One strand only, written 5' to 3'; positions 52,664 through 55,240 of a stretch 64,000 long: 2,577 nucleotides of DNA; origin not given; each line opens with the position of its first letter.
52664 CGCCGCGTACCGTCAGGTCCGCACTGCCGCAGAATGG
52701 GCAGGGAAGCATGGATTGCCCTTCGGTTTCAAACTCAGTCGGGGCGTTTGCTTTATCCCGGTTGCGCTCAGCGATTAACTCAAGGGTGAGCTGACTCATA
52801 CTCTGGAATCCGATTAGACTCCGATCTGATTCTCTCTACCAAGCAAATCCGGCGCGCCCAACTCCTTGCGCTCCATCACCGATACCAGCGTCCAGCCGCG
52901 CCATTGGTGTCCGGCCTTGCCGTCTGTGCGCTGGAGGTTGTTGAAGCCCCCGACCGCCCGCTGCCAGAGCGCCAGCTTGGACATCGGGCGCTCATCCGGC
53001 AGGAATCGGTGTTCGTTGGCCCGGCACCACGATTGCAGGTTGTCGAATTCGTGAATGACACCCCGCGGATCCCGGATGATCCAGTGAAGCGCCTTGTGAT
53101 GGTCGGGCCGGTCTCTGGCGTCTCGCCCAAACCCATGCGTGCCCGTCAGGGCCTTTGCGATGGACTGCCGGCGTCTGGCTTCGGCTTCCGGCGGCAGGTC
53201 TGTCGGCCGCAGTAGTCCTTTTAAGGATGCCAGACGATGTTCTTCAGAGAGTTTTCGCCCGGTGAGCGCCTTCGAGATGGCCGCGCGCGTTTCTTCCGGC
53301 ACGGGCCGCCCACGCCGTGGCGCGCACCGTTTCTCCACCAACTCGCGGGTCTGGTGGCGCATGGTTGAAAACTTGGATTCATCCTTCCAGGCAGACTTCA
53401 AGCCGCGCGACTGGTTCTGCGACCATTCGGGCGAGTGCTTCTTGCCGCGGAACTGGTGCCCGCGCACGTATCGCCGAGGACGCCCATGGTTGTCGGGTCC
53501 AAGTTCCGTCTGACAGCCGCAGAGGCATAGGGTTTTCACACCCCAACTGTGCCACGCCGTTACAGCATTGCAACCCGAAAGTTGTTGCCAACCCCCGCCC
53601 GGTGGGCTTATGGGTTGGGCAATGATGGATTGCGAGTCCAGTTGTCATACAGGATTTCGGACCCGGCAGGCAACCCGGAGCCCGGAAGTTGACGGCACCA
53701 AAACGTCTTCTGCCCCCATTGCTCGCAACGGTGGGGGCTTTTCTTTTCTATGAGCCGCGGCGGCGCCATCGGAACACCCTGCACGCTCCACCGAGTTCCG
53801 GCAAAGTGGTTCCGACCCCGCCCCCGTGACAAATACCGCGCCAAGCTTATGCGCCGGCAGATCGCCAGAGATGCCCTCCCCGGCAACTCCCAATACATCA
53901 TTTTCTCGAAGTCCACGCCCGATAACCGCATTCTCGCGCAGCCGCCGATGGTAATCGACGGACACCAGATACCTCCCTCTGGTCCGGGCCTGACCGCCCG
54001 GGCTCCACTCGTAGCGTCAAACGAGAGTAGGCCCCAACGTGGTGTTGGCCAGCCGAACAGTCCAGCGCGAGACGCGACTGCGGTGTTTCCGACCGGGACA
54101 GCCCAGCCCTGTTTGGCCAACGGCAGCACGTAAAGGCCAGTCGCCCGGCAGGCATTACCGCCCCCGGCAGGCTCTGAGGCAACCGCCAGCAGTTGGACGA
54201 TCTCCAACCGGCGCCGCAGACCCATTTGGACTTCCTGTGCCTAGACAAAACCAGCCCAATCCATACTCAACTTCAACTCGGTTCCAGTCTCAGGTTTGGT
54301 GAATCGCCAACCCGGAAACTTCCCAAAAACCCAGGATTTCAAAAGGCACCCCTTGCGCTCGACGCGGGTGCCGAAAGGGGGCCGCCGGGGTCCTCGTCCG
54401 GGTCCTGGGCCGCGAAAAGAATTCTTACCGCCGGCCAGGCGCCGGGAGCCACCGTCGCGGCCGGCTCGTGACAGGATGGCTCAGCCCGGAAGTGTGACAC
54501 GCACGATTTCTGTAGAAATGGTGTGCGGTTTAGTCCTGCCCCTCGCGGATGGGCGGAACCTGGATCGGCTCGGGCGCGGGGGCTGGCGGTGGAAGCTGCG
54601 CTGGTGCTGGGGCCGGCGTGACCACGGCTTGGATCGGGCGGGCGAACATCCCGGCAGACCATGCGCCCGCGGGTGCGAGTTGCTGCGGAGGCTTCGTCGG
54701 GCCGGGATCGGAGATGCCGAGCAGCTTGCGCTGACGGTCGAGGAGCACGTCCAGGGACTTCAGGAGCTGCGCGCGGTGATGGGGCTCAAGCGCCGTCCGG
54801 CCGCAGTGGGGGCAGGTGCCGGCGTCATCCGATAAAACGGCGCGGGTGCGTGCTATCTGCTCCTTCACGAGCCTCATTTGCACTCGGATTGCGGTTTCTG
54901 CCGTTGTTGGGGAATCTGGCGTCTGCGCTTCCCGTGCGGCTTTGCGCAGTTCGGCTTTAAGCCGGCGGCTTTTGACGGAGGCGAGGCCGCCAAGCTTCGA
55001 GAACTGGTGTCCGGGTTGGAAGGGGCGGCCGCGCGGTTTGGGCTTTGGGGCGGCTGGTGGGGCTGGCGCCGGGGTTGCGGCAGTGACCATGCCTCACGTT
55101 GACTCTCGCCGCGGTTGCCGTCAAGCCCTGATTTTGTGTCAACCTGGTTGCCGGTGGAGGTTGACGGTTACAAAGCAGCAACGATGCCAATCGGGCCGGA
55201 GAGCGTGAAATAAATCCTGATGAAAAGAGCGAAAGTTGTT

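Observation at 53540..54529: Roughly 1-kb stretch with no convincing gene in an otherwise gap-free genome: structured and repeat-bearing, coding status unresolved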

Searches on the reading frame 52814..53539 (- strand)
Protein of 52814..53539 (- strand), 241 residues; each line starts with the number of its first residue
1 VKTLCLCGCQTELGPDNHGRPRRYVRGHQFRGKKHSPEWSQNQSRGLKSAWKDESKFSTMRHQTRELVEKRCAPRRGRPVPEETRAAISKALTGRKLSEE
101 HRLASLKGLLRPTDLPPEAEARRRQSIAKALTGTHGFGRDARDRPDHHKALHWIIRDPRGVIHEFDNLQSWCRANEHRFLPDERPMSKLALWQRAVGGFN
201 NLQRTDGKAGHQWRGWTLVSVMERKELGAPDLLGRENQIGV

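Call 11: search_protein_families(library=pfam, proteins=[window:52814-53539:-], max_evalue=1)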
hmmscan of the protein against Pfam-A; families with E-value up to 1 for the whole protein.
window:52814-53539:- (241 aa): 1 family
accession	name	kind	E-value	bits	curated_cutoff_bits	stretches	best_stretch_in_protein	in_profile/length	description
PF07460.16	NUMOD3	-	0.00069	19.9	20.4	1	77-95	1-19/37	NUMOD3 motif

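Call 13: find_related_loci(query=window:52814-53539:-, collection=viral_contigs, flank=6000)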
Query window:52814-53539:- (241 aa) in viral_contigs; peptide patterns used: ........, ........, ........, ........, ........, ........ (x = any residue, [..] = any of these).
6 stretches matched a pattern, but none encodes a relative of the query by tblastn (E <= 1e-3).

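Call 48: search_protein_families(library=phrogs, proteins=[window:52814-53539:-], max_evalue=1)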
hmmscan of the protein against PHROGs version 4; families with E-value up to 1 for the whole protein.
window:52814-53539:- (241 aa): 3 families
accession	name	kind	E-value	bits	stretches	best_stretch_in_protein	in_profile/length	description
phrog_314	-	DNA, RNA and nucleotide metabolism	2.5e-06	27.7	1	66-104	279-311/574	homing endonuclease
phrog_655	-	DNA, RNA and nucleotide metabolism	0.00012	23.1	1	39-132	121-174/343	homing endonuclease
phrog_32884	-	unknown function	0.053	15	1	78-108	15-45/71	-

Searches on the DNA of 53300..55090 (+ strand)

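Call 7: search_rna_families(source=window, start=53300, end=54800, threshold=evalue, max_evalue=10, show_alignments=3)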
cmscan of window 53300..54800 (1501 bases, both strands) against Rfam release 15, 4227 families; matches with E-value up to 10: 4.
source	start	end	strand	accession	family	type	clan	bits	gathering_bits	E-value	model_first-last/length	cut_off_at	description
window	53661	53746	+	RF02837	anti-hemB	Gene; sRNA;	-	13.3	49.5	6.2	1-81/81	no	Burkholderia RNA 7 (anti-hemB)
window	54758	54798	-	RF01151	snoU82P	Gene; snRNA; snoRNA; CD-box;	-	12.5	42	3.3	12-55/55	no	Small nucleolar RNA U82P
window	54685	54736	+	RF01136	sR28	Gene; snRNA; snoRNA; CD-box;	-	12.1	39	3.6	1-55/55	no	Small nucleolar RNA sR28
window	53584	53744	-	RF00009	RNaseP_nuc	Gene; ribozyme;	CL00002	8.5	28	7.6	134-219/301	no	Nuclear RNase P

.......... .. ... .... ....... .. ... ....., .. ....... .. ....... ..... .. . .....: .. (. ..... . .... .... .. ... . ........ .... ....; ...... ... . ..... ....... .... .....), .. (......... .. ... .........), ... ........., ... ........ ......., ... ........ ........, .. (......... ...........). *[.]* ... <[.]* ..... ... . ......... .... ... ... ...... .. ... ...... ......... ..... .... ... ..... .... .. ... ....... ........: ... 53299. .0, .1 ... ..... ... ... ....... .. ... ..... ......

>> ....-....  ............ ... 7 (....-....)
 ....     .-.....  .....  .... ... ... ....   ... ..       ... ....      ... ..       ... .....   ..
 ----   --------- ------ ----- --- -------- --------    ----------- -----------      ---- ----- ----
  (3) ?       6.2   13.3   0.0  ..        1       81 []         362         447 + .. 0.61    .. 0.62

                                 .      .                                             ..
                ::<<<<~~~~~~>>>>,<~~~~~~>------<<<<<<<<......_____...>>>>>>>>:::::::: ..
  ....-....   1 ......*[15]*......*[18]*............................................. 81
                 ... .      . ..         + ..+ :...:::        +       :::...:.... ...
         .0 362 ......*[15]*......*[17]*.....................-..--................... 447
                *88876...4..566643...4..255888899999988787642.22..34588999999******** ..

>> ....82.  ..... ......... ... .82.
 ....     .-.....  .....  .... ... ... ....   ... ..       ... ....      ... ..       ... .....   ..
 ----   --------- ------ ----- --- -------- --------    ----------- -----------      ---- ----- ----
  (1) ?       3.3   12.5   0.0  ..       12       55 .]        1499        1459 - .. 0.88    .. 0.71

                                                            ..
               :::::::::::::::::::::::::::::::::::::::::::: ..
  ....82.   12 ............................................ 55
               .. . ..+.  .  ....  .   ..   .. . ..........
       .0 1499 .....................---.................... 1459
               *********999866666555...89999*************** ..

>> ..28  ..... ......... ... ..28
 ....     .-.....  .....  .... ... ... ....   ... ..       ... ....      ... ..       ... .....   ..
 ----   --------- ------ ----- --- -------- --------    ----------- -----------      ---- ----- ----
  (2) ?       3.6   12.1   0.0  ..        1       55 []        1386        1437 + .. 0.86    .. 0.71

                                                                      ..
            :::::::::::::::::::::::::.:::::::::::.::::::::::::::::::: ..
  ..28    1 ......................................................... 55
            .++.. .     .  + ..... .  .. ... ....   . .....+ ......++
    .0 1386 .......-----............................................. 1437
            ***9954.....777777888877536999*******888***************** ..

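Call 8: search_dna_similar(query=window:53300-54800:+, collection=phages, mode=distant)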
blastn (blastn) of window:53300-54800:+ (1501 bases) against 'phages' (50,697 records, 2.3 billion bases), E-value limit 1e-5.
No match.

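Call 94: search_rna_families(sources=[L008, L010, L012, L014, L015, L016, L017], threshold=gathering)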
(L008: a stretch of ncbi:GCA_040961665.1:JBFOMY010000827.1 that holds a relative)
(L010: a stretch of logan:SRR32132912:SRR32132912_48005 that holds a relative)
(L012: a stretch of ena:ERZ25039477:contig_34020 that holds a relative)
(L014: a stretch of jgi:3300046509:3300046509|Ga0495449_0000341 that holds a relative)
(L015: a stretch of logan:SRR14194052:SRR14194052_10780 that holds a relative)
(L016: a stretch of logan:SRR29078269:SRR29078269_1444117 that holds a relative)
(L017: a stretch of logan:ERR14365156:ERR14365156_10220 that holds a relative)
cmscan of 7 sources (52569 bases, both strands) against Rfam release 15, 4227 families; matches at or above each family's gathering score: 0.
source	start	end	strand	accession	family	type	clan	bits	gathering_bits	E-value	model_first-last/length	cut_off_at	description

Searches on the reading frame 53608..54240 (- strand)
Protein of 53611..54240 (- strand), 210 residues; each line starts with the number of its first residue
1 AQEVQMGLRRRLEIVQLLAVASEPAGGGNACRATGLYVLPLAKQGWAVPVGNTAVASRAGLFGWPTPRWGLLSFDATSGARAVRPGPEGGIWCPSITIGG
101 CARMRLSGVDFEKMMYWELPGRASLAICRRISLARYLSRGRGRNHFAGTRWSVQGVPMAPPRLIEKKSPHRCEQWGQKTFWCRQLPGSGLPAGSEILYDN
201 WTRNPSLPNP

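Call 11: search_protein_families(library=pfam, proteins=[window:53608-54225:-], max_evalue=1)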
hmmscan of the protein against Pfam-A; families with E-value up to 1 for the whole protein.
window:53608-54225:- (205 aa): 0 families

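Call 48: search_protein_families(library=phrogs, proteins=[window:53611-54240:-], max_evalue=1)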
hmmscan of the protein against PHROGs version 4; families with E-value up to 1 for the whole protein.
window:53611-54240:- (210 aa): 1 family
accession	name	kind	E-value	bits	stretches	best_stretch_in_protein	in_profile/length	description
phrog_38628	-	unknown function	0.2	12.9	1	124-139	28-43/48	-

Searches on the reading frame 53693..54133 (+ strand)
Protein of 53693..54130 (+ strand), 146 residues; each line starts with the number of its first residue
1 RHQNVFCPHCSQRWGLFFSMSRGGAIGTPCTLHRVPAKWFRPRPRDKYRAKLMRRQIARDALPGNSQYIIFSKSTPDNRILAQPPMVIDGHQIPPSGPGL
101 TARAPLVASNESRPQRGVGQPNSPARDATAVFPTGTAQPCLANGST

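Call 11: search_protein_families(library=pfam, proteins=[window:53750-54133:+], max_evalue=1)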
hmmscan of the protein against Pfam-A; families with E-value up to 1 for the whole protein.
window:53750-54133:+ (127 aa): 0 families

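Call 48: search_protein_families(library=phrogs, proteins=[window:53693-54130:+], max_evalue=1)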
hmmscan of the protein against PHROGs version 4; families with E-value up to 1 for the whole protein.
window:53693-54130:+ (146 aa): 0 families

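Call 97: predict_structure(protein=window:53750-54130:+)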
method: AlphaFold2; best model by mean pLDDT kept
length: 127 residues; sequences in the alignment: 1
mean_pLDDT: 57.3   pTM: 0.20
mean pLDDT of the five models: 57.3, 52.1, 51.6, 50.1, 48.5
residues with pLDDT >= 90: 0; 70-90: 30; 50-70: 52; < 50: 45
segments of 3 or more residues with pLDDT < 50: 67-69, 80-85, 98-101, 106-108, 112-114, 116-119, 122-127
pLDDT, mean of each block of 10 residues (from residue 1): 55 76 79 80 59 53 49 52 48 48 48 49 45
secondary structure, 60 per line:
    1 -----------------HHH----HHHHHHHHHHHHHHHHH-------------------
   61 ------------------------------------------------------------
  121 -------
elements in order: H25-41
